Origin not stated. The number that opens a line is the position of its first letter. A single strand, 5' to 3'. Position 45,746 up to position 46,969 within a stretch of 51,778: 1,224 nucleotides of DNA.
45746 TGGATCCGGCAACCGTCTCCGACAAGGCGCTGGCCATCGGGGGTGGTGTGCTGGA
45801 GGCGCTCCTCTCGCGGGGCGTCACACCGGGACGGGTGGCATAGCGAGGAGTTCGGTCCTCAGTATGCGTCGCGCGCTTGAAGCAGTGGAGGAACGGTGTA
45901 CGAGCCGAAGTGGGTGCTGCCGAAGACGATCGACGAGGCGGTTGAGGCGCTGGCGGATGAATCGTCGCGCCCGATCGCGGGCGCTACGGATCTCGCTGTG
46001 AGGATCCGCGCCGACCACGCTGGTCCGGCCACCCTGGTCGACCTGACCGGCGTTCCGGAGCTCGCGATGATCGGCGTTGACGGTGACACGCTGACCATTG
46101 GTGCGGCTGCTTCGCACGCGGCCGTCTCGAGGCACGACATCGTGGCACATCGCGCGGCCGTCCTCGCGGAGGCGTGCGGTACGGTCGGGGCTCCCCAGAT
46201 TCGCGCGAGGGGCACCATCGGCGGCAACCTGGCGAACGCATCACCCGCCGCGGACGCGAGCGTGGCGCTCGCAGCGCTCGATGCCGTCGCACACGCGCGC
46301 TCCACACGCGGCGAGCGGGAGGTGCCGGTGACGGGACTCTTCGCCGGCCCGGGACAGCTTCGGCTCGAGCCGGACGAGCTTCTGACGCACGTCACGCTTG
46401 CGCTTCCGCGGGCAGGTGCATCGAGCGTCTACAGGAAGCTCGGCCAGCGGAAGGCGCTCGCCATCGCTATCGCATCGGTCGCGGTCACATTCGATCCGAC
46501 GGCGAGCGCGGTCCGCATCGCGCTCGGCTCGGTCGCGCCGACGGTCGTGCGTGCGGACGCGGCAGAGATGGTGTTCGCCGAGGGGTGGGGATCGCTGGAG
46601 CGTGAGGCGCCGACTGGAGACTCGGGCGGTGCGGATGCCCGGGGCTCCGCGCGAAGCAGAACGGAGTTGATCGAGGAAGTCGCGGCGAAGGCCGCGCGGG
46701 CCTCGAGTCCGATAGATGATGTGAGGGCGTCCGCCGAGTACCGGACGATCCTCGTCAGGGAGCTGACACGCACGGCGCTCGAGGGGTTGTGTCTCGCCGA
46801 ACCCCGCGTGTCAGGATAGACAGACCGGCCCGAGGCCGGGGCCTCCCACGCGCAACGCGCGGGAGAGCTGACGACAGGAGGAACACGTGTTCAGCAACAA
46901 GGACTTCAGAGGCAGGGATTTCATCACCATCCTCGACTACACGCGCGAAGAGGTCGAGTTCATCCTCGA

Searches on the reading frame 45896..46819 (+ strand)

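Call 23: search_protein_families(library=pfam, proteins=[window:45896-46819:+], max_evalue=0.001)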
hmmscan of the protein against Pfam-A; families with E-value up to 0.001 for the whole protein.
window:45896-46819:+ (307 aa): 2 families
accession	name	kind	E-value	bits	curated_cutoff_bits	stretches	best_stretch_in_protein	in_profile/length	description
PF00941.27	FAD_binding_5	-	4e-43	147.6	27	1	5-168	4-167/170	FAD binding domain in molybdopterin dehydrogenase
PF03450.22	CO_deh_flav_C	-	6.6e-13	49.1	25.5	2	255-296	59-100/102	CO dehydrogenase flavoprotein C-terminal domain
